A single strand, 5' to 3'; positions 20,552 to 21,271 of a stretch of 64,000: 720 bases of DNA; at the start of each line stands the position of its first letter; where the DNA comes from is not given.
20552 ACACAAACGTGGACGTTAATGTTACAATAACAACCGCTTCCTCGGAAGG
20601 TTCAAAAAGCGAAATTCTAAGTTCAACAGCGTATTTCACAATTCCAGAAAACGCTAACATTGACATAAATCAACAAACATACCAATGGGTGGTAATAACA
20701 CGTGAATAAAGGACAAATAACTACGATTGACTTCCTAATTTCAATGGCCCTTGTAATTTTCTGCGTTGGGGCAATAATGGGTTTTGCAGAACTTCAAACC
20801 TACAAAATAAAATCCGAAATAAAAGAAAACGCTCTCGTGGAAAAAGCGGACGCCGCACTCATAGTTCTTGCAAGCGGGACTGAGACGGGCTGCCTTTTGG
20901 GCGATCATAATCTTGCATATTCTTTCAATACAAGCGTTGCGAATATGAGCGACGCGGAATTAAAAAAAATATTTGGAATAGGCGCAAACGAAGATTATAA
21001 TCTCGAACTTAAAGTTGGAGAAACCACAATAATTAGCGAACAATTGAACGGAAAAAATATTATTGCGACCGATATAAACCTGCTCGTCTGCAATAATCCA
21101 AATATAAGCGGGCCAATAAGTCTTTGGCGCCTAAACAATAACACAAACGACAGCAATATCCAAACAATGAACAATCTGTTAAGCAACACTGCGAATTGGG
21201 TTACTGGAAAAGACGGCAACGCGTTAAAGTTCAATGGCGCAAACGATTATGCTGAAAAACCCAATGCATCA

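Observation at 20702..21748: Pilin-like protein carrying a LamG/concanavalin-A-like lectin domain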

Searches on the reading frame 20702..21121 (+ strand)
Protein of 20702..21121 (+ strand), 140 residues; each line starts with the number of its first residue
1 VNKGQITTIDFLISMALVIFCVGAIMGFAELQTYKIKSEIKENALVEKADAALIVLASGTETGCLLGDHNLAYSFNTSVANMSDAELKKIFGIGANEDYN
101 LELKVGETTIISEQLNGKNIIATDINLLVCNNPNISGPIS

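Call 25: search_protein_representatives(alignment_id=A5)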
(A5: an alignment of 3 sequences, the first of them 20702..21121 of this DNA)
Query: 3 sequences, 140 profile positions. Proteins with E-value up to 0.001 (for the whole library): 99; up to 1e-10: 49; up to 1e-30: 2. The best 99 are listed.
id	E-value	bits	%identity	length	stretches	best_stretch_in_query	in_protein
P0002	6.6e-77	272.7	-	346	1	1-140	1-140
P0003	1.0e-72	259.2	-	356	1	1-140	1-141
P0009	1.1e-23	100.3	-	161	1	2-133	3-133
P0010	3.8e-23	98.5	-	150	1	2-132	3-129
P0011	1.1e-22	97.0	-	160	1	3-132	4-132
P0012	4.5e-22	95.0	-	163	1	1-133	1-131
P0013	2.7e-21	92.5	-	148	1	1-131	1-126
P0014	3.7e-21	92.1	-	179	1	2-134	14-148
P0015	4.5e-20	88.6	-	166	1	1-136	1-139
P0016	1.6e-19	86.7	-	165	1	2-135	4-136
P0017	1.8e-19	86.6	-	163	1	1-133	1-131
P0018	3.0e-19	85.9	-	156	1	9-133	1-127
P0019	8.0e-19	84.5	-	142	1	8-133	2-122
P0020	1.2e-18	83.9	-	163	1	1-132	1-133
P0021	1.3e-18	83.8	-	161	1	1-133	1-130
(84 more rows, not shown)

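Call 33: find_encoding_contigs(protein=P0010, flank=8000, max_places=2)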
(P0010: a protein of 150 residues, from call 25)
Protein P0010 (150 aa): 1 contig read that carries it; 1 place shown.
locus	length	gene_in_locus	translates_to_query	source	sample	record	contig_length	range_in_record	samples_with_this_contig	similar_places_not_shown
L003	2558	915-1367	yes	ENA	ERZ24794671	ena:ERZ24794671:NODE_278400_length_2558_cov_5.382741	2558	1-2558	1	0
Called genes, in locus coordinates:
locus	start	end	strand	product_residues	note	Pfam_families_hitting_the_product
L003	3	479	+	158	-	?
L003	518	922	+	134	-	-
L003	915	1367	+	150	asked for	-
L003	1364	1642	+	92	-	-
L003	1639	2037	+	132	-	-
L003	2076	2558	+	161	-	?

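Call 34: find_encoding_contigs(protein=P0009, flank=8000, max_places=2)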
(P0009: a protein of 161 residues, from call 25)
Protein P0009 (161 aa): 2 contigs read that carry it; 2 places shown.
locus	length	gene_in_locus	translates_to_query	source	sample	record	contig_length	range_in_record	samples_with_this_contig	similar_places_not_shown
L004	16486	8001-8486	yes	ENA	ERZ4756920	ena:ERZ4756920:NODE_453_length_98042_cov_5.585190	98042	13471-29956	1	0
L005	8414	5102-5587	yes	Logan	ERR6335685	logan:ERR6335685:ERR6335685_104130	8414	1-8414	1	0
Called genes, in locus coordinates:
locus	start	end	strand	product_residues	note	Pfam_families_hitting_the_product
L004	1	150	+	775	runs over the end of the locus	PF00437:T2SSE, PF14890:Intein_splicing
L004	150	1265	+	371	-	PF00482:T2SSF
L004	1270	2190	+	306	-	PF00482:T2SSF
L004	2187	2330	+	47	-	-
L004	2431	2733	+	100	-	PF04021:Class_IIIsignal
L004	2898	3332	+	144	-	-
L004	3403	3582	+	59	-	-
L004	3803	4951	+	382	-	PF01478:Peptidase_A24, PF06819:Arc_PepC (weak)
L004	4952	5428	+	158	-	-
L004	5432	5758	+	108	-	-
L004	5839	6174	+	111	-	-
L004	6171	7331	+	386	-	PF01970:TctA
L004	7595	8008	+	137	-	-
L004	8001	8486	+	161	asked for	-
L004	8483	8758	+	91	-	-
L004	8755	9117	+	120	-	-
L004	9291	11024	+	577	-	PF12837:Fer4_6 (faint), PF00037:Fer4 (weak), PF00005:ABC_tran, PF00931:NB-ARC (faint), PF02463:SMC_N, PF07693:KAP_NTPase (faint), PF20720:nSTAND3 (faint), PF00005:ABC_tran, +5 more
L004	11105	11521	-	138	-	PF00293:NUDIX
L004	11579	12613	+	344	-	PF26356:Pelota_N, PF03465:eRF1_3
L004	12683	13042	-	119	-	PF10107:Endonuc_Holl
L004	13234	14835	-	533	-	PF23613:ELP3_N (weak), PF04055:Radical_SAM, PF16199:Radical_SAM_C, PF00583:Acetyltransf_1 (faint)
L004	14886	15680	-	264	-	-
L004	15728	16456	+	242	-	PF02676:TYW3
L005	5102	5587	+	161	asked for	-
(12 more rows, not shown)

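Call 49: find_related_loci(query=A9, collection=genome_contigs, flank=4000)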
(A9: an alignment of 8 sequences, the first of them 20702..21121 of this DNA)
Query A9 (140 aa) in genome_contigs; peptide patterns used: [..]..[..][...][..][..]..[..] (x = any residue, [..] = any of these).
24 stretches matched a pattern; 13 encode a relative of the query (tblastn E <= 1e-3); 13 distinct loci.
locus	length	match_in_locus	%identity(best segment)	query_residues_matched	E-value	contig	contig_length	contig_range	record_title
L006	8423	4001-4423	53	1-140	5e-47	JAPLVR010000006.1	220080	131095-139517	MAG: Candidatus Iainarchaeum archaeon isolate LacPavin_0920_SED1_MAG_42_29 LacPavin_0920_SED1_scaffold_1141106, whole ge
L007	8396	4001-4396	39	1-132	1e-25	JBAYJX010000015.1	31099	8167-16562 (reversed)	MAG: archaeon isolate SO_2016_GW1_66 scaffold02634_OW334_2016, whole genome shotgun sequence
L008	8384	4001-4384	36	3-131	4e-21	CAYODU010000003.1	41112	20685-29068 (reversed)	MAG TPA_asm: uncultured archaeon isolate SRP178699_co1_626 genome assembly, contig: NODE_895_length_41112_cov_5.310861,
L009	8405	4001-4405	29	3-131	5e-16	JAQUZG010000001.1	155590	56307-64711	MAG: Candidatus ainarchaeum sp. isolate STD2_255 NODE_238_length_155590_cov_19.080000_Sandtown_D2, whole genome shotgun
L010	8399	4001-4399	31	1-134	3e-15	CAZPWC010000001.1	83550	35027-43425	MAG TPA_asm: uncultured archaeon isolate SRP178699_co1_643 genome assembly, contig: NODE_195_length_83550_cov_7.603653,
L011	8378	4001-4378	30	1-130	4e-10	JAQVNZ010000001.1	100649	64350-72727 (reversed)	MAG: Candidatus ainarchaeum sp. isolate STF1_169 NODE_314_length_100649_cov_3.887000_Sandtown_F1, whole genome shotgun s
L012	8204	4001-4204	34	1-68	1e-9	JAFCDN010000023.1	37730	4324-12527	MAG: Candidatus Iainarchaeum archaeon isolate Meg19_1012_Bin_505 Meg19_1012_Bin_505_scaffold_7895, whole genome shotgun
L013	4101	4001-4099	55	1-33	1e-7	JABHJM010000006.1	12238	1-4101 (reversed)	MAG: Candidatus Iainarchaeum archaeon isolate SI037_bin87 k141_2881429, whole genome shotgun sequence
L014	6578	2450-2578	44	3-45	5e-7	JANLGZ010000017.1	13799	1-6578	MAG: archaeon isolate P6-4 k99_4629, whole genome shotgun sequence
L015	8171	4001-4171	35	1-56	3e-6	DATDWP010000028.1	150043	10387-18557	MAG TPA_asm: archaeon isolate SMAG_U8115 k141_429135, whole genome shotgun sequence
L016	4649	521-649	35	3-45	1e-5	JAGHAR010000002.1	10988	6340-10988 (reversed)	MAG: Candidatus Iainarchaeum archaeon isolate AUK235 PB_MBMC_189_c_000000000012, whole genome shotgun sequence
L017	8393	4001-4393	34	1-132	1e-12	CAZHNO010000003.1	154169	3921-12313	MAG TPA_asm: uncultured archaeon isolate SRP263991_co2_691 genome assembly, contig: NODE_26_length_154169_cov_9.812918,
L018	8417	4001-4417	23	3-129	4e-4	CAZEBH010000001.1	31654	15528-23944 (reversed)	MAG TPA_asm: uncultured archaeon isolate SRP302447_co1_795 genome assembly, contig: NODE_3881_length_31654_cov_5.387639,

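Call 52: predict_structure(alignment_id=A7)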
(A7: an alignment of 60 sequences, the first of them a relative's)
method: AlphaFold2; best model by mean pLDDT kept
length: 150 residues; sequences in the alignment: 60
mean_pLDDT: 95.4   pTM: 0.79
mean pLDDT of the five models: 95.4, 95.2, 95.0, 93.7, 93.5
residues with pLDDT >= 90: 142; 70-90: 7; 50-70: 1; < 50: 0
segments of 3 or more residues with pLDDT < 50: none
pLDDT, mean of each block of 10 residues (from residue 1): 87 98 98 97 97 97 95 96 96 97 95 94 95 93 97
secondary structure, 60 per line:
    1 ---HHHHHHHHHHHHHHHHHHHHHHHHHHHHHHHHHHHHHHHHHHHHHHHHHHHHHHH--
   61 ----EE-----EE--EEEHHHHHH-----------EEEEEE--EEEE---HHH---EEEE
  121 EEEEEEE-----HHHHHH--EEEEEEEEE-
elements in order: H4-58 E76-78 H79-84 E96-101 E104-107 E117-127 H133-138 E141-149

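Call 55: fold_search(model_id=the predicted structure, library=pdb)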
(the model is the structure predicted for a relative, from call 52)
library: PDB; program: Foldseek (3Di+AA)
matches with E <= 10: 223; with E <= 0.001: 0
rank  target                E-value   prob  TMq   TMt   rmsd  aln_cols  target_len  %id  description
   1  5a2f                  3.6e+00  0.06  0.16  0.12   9.6        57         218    9  Two membrane distal IgSF domains of CD166 (released 2015-07-22)
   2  8x1f_A                4.0e+00  0.02  0.18  0.10  15.3       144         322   10  Crystal structure of an omega-transaminase mutant from Aspergillus terreus with in complex with PLP (released 2023-12-13)
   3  4hnd_B                4.3e+00  0.04  0.13  0.07   5.7        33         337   15  Crystal structure of the catalytic domain of Selenomethionine substituted human PI4KIIalpha in complex with ADP (released 2014-04-09)
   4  7l30_A                4.9e+00  0.08  0.22  0.08   5.0        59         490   10  Binjari virus (BinJV) (released 2021-03-10)
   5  1n9y_D                4.9e+00  0.05  0.16  0.20   3.0        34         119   12  Streptavidin Mutant S27A at 1.5A Resolution (released 2003-09-02)
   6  7d8m                  4.9e+00  0.01  0.12  0.05  11.5        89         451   10  Crystal structure of DyP (released 2021-08-18)
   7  6cwx_A                4.9e+00  0.01  0.09  0.12   9.0        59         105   10  Crystal structure of human ribonuclease P/MRP proteins Rpp20/Rpp25 (released 2018-04-18)
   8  5cse_A                5.2e+00  0.05  0.16  0.19   3.0        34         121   12  Streptavidin-S112Y-K121E Complexed with Palladium-Containing Biotin Ligand (released 2015-11-04)
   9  5cse_B                5.2e+00  0.05  0.16  0.19   3.0        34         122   12  Streptavidin-S112Y-K121E Complexed with Palladium-Containing Biotin Ligand (released 2015-11-04)
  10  2i69_A                5.2e+00  0.04  0.19  0.08   7.9        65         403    8  Crystal structure of the West Nile virus envelope glycoprotein (released 2006-11-21)
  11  4n2o_E                5.2e+00  0.01  0.10  0.08  11.6        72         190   10  Structure of a novel autonomous cohesin protein from Ruminococcus flavefaciens (released 2013-12-18)
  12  4n2o_G                5.2e+00  0.01  0.10  0.08  11.6        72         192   10  Structure of a novel autonomous cohesin protein from Ruminococcus flavefaciens (released 2013-12-18)
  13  4n2o_A                5.2e+00  0.01  0.10  0.08  11.6        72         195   10  Structure of a novel autonomous cohesin protein from Ruminococcus flavefaciens (released 2013-12-18)
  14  1sws_C                5.5e+00  0.05  0.16  0.21   3.0        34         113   12  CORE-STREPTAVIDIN MUTANT D128A AT PH 4.5 (released 1999-07-30)
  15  6ui0                  5.5e+00  0.05  0.16  0.19   3.0        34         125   12  Artificial Iron Proteins: Modelling the Active Sites in Non-Heme Dioxygenases (released 2020-05-06)
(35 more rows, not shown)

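Call 57: search_solved_structures(query=A7, max_evalue=10)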
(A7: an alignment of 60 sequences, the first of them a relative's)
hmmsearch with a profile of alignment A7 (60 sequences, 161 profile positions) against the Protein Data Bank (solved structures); distinct sequences matched with E-value up to 10: 4.
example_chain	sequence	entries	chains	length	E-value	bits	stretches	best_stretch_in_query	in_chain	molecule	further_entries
6m3d_C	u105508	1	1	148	0.02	18.1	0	77-111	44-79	Segmentation polarity homeobox protein engrailed,Segmentation polarity homeobox protein en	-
6hyg_A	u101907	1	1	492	0.19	14.9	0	57-80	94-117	IgHG1 and IgHG4 hybrid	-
1nrj_B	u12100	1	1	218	0.87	12.8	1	42-155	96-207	Signal recognition particle receptor beta subunit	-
9tuy_B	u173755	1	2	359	6.7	9.9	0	112-152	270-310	Immunoglobulin gamma-1 heavy chain,Rh5-interacting protein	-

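Call 59: search_protein_families(library=pfam, alignment_id=A7, max_evalue=0.1)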
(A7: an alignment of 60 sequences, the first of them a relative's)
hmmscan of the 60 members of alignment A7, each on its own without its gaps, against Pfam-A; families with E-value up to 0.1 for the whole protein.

A. member 1, P0010 (150 aa): 0 families

B. families by the number of members that match (of 60 scanned): 28 families (the first 25 are shown)
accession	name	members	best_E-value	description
PF17424.7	DUF5411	5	0.00046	Family of unknown function (DUF5411)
PF14221.11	DUF4330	3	0.028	Domain of unknown function (DUF4330)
PF23958.1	DUF7287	1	0.0017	Family of unknown function (DUF7287)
PF08496.15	Peptidase_S49_N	1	0.005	Peptidase family S49 N-terminal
PF17512.7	Sh_2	1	0.018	Metapneumovirus Small hydrophobic protein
PF07461.18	NADase_NGA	1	0.019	NAD glycohydrolase catalytic domain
PF21569.3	SET1_RBD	1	0.019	Histone-lysine N-methyltransferase, RNA-binding domain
PF18933.6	PsbP_2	1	0.019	PsbP-like protein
PF11857.13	DUF3377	1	0.021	Domain of unknown function (DUF3377)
PF16480.10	DUF5057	1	0.024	Domain of unknown function (DUF5057)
PF23069.1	DUF7042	1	0.025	Domain of unknown function (DUF7042)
PF07666.16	MpPF26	1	0.027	M penetrans paralogue family 26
PF25823.1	Ams2-SPT21_N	1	0.027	Ams2/SPT21 N-terminal domain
PF12729.13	4HB_MCP_1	1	0.028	Four helix bundle sensory module for signal transduction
PF14341.11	PilX_N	1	0.034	PilX N-terminal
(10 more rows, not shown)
